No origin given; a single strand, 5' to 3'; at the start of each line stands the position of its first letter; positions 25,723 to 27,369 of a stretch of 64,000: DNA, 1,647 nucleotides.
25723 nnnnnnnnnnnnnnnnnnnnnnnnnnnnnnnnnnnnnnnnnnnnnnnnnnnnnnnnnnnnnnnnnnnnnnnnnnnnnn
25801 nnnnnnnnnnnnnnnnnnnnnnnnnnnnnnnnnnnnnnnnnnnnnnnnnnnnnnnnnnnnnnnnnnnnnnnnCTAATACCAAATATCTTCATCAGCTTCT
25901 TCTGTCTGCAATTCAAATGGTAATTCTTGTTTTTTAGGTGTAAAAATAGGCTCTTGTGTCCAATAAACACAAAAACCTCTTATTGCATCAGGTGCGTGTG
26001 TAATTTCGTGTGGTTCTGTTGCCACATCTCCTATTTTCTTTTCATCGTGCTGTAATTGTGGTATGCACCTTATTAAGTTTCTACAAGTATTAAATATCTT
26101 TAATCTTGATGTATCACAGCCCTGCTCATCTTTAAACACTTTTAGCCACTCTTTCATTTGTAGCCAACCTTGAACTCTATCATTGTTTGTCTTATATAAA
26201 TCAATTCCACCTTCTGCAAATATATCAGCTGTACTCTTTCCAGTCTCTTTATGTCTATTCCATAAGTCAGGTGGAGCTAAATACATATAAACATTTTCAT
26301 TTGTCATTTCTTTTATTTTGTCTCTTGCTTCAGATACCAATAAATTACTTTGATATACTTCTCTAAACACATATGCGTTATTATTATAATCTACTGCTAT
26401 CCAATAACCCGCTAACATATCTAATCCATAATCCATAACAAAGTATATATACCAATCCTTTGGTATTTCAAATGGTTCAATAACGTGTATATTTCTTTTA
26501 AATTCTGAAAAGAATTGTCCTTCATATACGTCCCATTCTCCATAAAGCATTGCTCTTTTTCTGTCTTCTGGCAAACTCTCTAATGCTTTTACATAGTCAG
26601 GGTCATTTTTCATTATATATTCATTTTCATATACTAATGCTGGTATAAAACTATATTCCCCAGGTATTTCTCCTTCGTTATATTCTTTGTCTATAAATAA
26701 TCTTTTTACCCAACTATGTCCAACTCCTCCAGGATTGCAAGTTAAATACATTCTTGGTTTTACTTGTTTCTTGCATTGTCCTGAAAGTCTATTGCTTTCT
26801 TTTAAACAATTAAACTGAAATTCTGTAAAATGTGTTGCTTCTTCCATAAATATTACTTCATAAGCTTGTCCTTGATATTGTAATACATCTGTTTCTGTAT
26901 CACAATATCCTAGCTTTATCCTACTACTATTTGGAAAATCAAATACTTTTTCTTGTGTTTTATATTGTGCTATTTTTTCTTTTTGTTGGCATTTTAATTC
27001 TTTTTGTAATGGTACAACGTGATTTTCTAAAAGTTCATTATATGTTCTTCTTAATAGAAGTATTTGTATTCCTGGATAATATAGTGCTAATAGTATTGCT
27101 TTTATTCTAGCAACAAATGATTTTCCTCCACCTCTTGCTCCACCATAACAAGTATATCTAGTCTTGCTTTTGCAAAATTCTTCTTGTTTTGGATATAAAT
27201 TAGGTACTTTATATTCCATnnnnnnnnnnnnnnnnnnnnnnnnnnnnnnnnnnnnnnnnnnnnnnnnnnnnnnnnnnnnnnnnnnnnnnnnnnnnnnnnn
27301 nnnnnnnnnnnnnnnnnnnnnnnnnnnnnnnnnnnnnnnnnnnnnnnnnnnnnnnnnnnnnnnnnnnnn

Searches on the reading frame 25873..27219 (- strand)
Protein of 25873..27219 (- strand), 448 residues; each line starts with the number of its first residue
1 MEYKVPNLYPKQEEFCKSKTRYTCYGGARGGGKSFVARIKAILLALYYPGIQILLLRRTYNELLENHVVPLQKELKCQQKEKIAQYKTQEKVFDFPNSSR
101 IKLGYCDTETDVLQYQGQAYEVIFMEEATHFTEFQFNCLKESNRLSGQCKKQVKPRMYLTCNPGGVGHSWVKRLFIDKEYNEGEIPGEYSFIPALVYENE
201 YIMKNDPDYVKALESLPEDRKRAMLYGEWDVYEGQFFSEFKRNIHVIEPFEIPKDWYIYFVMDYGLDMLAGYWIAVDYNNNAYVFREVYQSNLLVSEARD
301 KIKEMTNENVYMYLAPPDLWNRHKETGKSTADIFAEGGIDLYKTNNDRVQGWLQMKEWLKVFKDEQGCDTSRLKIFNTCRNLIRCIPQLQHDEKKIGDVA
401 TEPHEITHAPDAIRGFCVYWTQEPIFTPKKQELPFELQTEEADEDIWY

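Call 98: search_protein_families(library=pfam, proteins=[window:25873-27219:-], max_evalue=0.00001)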
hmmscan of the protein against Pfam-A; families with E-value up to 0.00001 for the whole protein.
window:25873-27219:- (448 aa): 2 families
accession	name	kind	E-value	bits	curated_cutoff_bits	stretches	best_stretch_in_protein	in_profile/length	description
PF03237.21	Terminase_6N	-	2e-13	51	22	1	24-243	1-214/215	Terminase large subunit, T4likevirus-type, N-terminal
PF04466.19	Terminase_3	-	4.6e-11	43.1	23.2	1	21-182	3-157/201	Phage terminase large subunit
